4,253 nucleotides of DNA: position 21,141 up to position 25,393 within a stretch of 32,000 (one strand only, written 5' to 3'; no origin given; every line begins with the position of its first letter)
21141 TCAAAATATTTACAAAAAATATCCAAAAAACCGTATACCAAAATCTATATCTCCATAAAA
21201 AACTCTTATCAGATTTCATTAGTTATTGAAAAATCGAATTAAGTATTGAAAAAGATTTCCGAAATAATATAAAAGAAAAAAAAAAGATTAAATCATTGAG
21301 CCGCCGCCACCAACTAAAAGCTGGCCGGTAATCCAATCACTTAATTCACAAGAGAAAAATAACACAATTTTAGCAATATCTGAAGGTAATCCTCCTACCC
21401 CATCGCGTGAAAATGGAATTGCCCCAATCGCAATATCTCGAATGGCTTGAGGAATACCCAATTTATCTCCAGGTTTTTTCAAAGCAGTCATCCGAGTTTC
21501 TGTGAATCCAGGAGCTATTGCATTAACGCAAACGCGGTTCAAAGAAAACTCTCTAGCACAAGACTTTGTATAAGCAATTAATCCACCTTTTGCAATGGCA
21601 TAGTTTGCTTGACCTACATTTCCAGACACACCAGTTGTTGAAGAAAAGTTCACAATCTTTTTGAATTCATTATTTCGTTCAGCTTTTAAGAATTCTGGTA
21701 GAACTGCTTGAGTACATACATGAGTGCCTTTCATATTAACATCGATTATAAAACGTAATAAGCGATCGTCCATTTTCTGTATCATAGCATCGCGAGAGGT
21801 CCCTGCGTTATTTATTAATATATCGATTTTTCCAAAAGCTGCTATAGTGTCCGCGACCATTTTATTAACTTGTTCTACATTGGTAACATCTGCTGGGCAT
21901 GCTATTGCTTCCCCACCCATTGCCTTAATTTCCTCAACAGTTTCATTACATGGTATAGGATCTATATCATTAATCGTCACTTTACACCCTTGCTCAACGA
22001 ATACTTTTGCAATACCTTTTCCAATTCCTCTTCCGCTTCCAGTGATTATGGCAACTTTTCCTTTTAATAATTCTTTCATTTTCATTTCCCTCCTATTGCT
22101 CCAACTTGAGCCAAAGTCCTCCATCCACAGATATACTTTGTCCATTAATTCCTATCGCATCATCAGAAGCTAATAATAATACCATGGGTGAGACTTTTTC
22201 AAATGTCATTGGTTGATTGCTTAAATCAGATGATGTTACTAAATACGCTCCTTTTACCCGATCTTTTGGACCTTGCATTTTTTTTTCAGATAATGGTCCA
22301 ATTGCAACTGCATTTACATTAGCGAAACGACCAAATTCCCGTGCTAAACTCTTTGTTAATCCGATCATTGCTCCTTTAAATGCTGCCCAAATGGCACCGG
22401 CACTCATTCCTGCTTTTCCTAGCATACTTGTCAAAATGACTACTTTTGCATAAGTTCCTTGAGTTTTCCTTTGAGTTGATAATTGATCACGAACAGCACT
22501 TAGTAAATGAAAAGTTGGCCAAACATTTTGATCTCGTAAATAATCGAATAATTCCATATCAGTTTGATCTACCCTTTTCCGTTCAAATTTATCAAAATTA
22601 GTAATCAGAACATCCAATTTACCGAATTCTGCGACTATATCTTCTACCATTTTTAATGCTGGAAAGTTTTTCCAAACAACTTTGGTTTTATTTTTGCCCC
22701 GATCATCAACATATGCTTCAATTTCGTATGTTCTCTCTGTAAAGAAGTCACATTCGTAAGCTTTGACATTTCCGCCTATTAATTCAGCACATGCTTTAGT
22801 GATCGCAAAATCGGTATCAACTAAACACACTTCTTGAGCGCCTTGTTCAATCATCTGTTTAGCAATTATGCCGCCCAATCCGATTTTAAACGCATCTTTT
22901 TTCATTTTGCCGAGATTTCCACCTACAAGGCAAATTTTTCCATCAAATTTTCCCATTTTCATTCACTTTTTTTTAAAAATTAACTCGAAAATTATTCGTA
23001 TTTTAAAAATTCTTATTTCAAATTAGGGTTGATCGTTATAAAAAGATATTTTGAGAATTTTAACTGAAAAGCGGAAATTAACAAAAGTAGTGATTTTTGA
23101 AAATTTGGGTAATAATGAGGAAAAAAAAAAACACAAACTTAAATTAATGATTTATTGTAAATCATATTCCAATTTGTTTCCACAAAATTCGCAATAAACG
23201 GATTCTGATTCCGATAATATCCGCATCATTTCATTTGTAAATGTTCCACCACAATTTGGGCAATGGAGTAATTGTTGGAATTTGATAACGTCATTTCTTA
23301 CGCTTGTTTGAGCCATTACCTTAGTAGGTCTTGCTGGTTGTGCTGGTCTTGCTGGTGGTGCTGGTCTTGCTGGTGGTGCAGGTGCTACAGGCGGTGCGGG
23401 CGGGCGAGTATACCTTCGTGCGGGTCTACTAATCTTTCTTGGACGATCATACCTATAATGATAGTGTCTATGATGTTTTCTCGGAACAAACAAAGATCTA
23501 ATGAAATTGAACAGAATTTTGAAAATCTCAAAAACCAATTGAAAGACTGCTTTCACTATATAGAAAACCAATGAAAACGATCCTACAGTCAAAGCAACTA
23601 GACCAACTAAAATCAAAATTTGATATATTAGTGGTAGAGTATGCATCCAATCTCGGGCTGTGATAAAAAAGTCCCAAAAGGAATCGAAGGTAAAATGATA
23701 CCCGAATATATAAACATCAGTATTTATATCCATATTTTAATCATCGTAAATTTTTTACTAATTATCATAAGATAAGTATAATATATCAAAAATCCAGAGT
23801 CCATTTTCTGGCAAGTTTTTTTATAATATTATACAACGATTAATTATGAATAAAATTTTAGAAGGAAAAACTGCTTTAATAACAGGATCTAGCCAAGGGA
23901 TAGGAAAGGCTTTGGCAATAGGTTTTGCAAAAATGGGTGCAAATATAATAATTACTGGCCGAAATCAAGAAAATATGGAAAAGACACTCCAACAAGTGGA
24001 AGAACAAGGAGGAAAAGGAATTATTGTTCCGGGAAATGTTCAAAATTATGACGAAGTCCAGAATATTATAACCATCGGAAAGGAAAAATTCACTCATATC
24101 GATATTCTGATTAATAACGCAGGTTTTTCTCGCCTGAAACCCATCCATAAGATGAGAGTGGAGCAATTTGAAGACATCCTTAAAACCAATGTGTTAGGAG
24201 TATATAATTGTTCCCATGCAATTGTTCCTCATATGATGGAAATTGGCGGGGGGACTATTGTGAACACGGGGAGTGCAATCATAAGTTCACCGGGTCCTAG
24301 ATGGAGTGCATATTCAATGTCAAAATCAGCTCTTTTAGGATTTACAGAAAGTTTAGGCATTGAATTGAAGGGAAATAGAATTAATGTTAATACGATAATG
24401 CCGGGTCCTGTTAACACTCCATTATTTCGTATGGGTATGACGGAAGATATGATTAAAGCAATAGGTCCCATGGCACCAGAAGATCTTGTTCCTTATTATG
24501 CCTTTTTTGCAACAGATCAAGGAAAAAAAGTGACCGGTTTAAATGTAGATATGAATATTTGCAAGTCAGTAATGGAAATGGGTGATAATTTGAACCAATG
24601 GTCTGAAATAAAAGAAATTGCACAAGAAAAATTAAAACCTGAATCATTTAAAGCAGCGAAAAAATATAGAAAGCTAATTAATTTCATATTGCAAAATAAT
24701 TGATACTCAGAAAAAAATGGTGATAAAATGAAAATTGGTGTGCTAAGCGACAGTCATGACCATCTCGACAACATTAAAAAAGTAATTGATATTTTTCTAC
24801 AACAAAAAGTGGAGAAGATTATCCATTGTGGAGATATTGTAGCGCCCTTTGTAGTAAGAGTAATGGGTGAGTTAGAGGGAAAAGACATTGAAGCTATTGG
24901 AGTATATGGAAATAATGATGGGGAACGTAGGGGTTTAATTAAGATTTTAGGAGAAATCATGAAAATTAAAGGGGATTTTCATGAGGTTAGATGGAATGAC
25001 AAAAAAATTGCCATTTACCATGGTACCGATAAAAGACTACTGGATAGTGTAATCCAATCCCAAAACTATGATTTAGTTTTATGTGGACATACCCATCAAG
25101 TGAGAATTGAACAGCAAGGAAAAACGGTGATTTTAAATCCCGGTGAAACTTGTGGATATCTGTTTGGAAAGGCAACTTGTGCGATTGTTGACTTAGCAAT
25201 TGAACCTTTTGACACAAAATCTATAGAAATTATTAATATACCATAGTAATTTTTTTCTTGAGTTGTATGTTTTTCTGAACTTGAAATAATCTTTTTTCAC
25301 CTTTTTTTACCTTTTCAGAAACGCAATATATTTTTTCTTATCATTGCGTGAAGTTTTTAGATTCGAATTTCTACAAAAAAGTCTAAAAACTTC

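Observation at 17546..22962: Two-gene SDR module present twice in inverted orientation around a small ORF and a membrane GDPD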

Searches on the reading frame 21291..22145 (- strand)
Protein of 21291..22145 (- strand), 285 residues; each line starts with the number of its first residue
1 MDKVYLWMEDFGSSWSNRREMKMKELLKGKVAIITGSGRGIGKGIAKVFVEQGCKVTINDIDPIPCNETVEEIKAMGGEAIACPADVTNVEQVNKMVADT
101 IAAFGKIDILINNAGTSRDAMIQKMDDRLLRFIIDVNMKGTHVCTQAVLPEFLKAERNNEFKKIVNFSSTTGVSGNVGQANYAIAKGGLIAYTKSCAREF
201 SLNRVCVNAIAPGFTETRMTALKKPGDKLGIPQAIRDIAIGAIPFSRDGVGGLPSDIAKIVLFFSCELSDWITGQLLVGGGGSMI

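Call 6: search_protein_families(library=pfam, proteins=[window:21291-22145:-], max_evalue=0.01)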
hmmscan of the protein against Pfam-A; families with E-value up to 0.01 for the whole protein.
window:21291-22145:- (285 aa): 6 families
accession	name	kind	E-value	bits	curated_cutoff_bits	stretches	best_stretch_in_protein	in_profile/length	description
PF00106.31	adh_short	-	9e-50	169.3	26.6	1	30-223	1-190/195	short chain dehydrogenase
PF13561.12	adh_short_C2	-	3.4e-46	158.2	27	1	39-282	6-234/236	Enoyl-(Acyl carrier protein) reductase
PF08659.16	KR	-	3e-16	60.3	22.6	1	32-187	3-154/180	KR domain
PF00670.27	AdoHcyase_NAD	-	3.4e-05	24.5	27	1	26-69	20-62/162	S-adenosyl-L-homocysteine hydrolase, NAD binding domain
PF02737.24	3HCDH_N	-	0.0015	18.9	22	1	31-76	2-45/180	3-hydroxyacyl-CoA dehydrogenase, NAD binding domain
PF02826.25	2-Hacid_dh_C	-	0.0064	16.3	25.1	0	14-87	22-94/178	D-isomer specific 2-hydroxyacid dehydrogenase, NAD binding domain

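Call 16: search_solved_structures(query=window:21291-22085:-, max_evalue=1e-20, show_alignments=1)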
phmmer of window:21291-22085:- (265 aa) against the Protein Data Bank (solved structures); distinct sequences matched with E-value up to 1e-20: 273 (the best 60 are shown).
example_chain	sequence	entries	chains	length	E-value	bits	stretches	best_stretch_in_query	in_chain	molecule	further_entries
2et6_A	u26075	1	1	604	2e-67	230.7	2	7-201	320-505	(3R)-hydroxyacyl-CoA dehydrogenase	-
2uvd_A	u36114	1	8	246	1.7e-52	181.8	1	6-263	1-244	3-OXOACYL-(ACYL-CARRIER-PROTEIN) REDUCTASE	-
4nbu_A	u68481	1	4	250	2e-49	171.7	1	7-264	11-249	3-oxoacyl-(Acyl-carrier-protein) reductase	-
2hq1_A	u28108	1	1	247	2.8e-49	171.2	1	7-262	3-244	Glucose/ribitol dehydrogenase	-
3osu_A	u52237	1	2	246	2.5e-44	155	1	10-262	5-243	3-oxoacyl-[acyl-carrier-protein] reductase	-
3sj7_A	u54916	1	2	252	3.2e-44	154.7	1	10-262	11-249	3-oxoacyl-(Acyl-carrier-protein) reductase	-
7sub_A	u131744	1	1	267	6.9e-44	153.6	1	7-262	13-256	3-oxoacyl-reductase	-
4jro_A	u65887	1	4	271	8.9e-44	153.2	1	6-263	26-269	FabG protein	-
4rzh_A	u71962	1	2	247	1.6e-42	149.1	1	7-202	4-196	3-oxoacyl-[acyl-carrier protein] reductase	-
1edo_A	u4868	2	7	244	2.2e-41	145.4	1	11-262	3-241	BETA-KETO ACYL CARRIER PROTEIN REDUCTASE | KETOACYL REDUCTASE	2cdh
7pcs_B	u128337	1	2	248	4.4e-41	144.4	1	8-262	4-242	BbsD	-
4nbt_A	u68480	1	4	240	4.9e-41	144.3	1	6-262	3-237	3-oxoacyl-[acyl-carrier-protein] reductase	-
2p68_A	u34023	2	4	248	1.3e-40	142.8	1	6-262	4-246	3-oxoacyl-[acyl-carrier-protein] reductase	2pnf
2c07_A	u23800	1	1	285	2.6e-40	141.9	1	9-262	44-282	3-OXOACYL-(ACYL-CARRIER PROTEIN) REDUCTASE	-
6t6n_A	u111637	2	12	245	2.8e-40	141.8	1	7-263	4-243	3-oxoacyl-[acyl-carrier protein] reductase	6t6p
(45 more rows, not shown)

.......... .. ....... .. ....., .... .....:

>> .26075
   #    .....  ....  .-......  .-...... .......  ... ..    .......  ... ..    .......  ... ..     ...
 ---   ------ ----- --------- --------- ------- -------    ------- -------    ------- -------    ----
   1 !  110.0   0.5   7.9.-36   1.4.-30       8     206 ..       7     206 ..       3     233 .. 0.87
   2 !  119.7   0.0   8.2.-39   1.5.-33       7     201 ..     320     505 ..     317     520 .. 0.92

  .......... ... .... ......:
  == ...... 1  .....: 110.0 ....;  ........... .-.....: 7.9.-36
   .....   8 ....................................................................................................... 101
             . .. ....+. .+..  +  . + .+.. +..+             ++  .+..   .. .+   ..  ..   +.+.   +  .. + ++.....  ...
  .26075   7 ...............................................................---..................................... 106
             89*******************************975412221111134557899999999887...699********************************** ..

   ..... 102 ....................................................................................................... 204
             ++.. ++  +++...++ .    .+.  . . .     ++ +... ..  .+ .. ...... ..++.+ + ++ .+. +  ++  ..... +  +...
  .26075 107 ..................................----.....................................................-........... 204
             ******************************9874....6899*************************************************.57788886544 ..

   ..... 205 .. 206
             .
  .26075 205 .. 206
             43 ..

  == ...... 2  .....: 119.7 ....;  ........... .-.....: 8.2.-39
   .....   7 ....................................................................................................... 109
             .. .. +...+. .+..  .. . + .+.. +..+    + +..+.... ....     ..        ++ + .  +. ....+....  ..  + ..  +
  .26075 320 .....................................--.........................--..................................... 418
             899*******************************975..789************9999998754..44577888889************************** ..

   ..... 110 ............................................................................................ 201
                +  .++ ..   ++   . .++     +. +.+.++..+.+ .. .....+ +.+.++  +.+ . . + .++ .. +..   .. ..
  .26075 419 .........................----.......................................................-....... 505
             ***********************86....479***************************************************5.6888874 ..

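Call 45: find_homologous_proteins(query=window:21291-22085:-, max_evalue=1e-30)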
Query window:21291-22085:- (265 aa): 3844 proteins with E <= 1e-30 among 8000 candidates; the best 120 are listed.
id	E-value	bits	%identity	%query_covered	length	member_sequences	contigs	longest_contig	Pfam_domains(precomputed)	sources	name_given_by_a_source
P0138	3.5e-165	566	98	100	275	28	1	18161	PF08659.17,PF13561.13,PF00106.32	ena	-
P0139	1.5e-155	534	89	100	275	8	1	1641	PF08659.17,PF13561.13,PF00106.32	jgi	-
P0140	3.0e-152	523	93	100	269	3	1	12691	PF08659.17,PF13561.13,PF00670.28,PF00106.32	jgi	-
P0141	4.9e-137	474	81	99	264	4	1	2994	PF08659.17,PF13561.13,PF00106.32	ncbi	-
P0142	6.4e-136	470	79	100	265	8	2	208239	PF08659.17,PF13561.13,PF00106.32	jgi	jgi:NAD(P)-dependent dehydrogenase (short-subunit alcohol dehydrogenase family)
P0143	2.1e-135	468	81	99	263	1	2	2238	PF08659.17,PF13561.13,PF00106.32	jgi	-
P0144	2.8e-130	451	76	99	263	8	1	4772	PF08659.17,PF13561.13,PF00106.32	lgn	-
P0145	2.8e-130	451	77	99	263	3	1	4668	PF08659.17,PF13561.13,PF00106.32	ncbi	ncbi:MAG: SDR family NAD(P)-dependent oxidoreductase [Promethearchaeota archaeon]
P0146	4.3e-128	444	75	99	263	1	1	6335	PF08659.17,PF13561.13,PF00106.32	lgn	-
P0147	9.5e-125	433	75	99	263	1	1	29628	PF08659.17,PF13561.13,PF00106.32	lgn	-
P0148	2.1e-124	432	75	98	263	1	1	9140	PF08659.17,PF13561.13,PF00106.32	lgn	-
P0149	6.0e-123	427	71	99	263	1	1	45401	PF08659.17,PF13561.13,PF00106.32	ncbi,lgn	-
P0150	1.2e-118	413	77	98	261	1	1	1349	PF08659.17,PF13561.13,PF00106.32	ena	-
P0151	1.6e-117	410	73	99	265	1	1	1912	PF08659.17,PF13561.13,PF00106.32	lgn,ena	-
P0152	2.1e-117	409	72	99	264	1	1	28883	PF08659.17,PF13561.13,PF00106.32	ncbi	-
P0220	3.2e-65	238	47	98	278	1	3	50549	PF08659.17,PF13561.13,PF00106.32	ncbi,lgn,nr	ncbi:MAG: SDR family oxidoreductase [Deltaproteobacteria bacterium]|nr:SDR family oxidoreductase [De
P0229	2.2e-57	213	45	99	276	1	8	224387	PF08659.17,PF13561.13,PF00106.32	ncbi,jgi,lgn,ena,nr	ncbi:MAG TPA: 3-oxoacyl-ACP reductase family protein [Pseudomonadota bacterium]|jgi:3-oxoacyl-[acyl-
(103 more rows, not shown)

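Call 46: find_encoding_contigs(protein=P0220, flank=7000, max_places=1)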
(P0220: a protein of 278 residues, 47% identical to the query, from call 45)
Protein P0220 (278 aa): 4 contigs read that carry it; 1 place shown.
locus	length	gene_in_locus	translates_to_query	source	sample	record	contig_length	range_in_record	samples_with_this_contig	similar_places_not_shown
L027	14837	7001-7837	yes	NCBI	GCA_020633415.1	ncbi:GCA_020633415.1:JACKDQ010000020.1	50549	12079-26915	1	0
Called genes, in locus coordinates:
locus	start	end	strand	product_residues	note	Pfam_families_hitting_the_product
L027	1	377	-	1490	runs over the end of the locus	PF01370:Epimerase (weak), PF07993:NAD_binding_4, PF03015:Sterile, PF00501:AMP-binding, PF13193:AMP-binding_C (weak), PF23562:AMP-binding_C_3 (weak), PF00550:PP-binding, PF01553:Acyltransferase, +1 more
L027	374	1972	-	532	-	PF09861:Lar_N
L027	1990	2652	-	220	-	PF00702:Hydrolase (weak), PF08282:Hydrolase_3 (faint), PF12710:HAD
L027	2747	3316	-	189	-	PF13505:OMP_b-brl (weak)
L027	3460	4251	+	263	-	PF00903:Glyoxalase, PF22677:Ble-like_N (weak), PF18029:Glyoxalase_6 (faint), PF00903:Glyoxalase (weak), PF22677:Ble-like_N (weak)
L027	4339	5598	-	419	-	PF00072:Response_reg, PF00990:GGDEF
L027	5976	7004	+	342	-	PF08240:ADH_N, PF00107:ADH_zinc_N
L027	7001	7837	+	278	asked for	PF00106:adh_short, PF08659:KR, PF13561:adh_short_C2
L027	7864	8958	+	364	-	PF00378:ECH_1, PF16113:ECH_2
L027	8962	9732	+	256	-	PF00378:ECH_1, PF16113:ECH_2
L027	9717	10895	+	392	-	PF06050:HGD-D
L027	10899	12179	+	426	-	PF06050:HGD-D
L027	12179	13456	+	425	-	PF01869:BcrAD_BadFG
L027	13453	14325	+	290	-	PF01869:BcrAD_BadFG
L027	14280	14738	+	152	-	PF13420:Acetyltransf_4 (weak), PF00583:Acetyltransf_1, PF13673:Acetyltransf_10, PF13508:Acetyltransf_7 (weak)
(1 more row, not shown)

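Call 47: find_encoding_contigs(protein=P0229, flank=7000, max_places=1)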
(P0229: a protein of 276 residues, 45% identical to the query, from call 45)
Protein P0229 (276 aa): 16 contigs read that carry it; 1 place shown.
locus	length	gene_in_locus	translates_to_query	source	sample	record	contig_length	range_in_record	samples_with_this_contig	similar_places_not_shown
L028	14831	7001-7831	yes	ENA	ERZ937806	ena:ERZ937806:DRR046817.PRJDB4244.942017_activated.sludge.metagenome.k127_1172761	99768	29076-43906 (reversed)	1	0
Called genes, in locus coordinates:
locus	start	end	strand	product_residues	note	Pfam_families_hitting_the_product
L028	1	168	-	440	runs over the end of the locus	-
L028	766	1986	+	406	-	-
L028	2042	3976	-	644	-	PF00069:Pkinase, PF03109:ABC1 (faint), PF07714:PK_Tyr_Ser-Thr, PF01636:APH (faint)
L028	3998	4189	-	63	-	-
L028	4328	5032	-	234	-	PF20533:DUF6748 (weak)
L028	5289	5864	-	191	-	PF01923:Cob_adeno_trans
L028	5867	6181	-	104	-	PF06130:PTAC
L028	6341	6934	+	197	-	PF13521:AAA_28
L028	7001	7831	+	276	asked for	PF00106:adh_short, PF08659:KR, PF13561:adh_short_C2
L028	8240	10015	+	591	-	PF10150:RNase_E_G, PF20833:RNase_E_G_Thio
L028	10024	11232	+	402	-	PF01979:Amidohydro_1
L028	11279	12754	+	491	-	PF00291:PALP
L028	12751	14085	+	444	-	PF00291:PALP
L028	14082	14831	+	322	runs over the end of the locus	PF00795:CN_hydrolase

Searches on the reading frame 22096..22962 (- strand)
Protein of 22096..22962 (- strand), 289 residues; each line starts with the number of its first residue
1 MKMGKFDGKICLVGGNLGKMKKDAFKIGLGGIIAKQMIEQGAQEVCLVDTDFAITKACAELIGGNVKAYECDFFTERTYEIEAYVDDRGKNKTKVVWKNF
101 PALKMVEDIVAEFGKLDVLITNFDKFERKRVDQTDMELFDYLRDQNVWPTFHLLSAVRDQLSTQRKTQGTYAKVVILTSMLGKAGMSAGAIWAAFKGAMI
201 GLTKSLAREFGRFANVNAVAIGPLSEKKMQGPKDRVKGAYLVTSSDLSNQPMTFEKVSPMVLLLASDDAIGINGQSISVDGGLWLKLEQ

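Call 6: search_protein_families(library=pfam, proteins=[window:22096-22962:-], max_evalue=0.01)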
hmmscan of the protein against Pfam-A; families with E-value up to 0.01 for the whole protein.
window:22096-22962:- (289 aa): 2 families
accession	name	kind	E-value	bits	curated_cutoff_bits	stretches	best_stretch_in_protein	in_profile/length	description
PF13561.12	adh_short_C2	-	1.1e-27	97.6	27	1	104-283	60-235/236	Enoyl-(Acyl carrier protein) reductase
PF00106.31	adh_short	-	1.3e-17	64.3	26.6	1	104-229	66-186/195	short chain dehydrogenase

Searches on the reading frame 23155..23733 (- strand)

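Call 6: search_protein_families(library=pfam, proteins=[window:23155-23733:-], max_evalue=0.01)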
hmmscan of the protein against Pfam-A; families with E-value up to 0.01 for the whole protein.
window:23155-23733:- (193 aa): 3 families
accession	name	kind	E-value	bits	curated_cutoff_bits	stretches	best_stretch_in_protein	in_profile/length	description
PF08271.17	Zn_Ribbon_TF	-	0.00054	19.9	29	1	158-191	3-32/43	TFIIB zinc-binding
PF02591.20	Zn_ribbon_9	-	0.0016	19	29.1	0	144-162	12-30/33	C4-type zinc ribbon domain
PF09723.15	Zn_ribbon_8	-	0.0084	16.6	34.4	0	157-187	7-36/41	Zinc ribbon domain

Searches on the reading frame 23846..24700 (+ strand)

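Call 6: search_protein_families(library=pfam, proteins=[window:23846-24700:+], max_evalue=0.01)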
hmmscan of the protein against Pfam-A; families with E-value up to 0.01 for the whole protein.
window:23846-24700:+ (285 aa): 6 families
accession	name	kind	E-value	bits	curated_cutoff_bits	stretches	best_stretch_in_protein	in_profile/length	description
PF00106.31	adh_short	-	4.6e-55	186.6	26.6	1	8-194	1-187/195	short chain dehydrogenase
PF13561.12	adh_short_C2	-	3.3e-43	148.4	27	1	16-234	5-229/236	Enoyl-(Acyl carrier protein) reductase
PF08659.16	KR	-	4.9e-12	46.6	22.6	1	9-128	2-125/180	KR domain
PF23441.1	SDR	-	1.9e-05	24.6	27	1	8-199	8-204/258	SDR-like rossmann domain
PF08643.16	DUF1776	-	0.00032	20.7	25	1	88-185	97-195/294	Fungal family of unknown function (DUF1776)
PF13382.11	Adenine_deam_C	-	0.0012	18.7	27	1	9-61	43-93/169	Adenine deaminase C-terminal domain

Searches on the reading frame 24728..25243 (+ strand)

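Call 24: search_protein_families(library=pfam, proteins=[window:24728-25243:+], max_evalue=0.001)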
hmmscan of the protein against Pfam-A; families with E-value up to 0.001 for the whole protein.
window:24728-25243:+ (172 aa): 3 families
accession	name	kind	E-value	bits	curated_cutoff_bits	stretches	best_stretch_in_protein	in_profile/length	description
PF12850.12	Metallophos_2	-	2e-35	122.5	27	1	1-156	1-151/154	Calcineurin-like phosphoesterase superfamily domain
PF00149.33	Metallophos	-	2e-10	41.9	21.5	1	1-124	1-190/191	Calcineurin-like phosphoesterase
PF14582.11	Metallophos_3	-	9.6e-05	22.3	28.2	0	103-140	200-238/259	Metallophosphoesterase, calcineurin superfamily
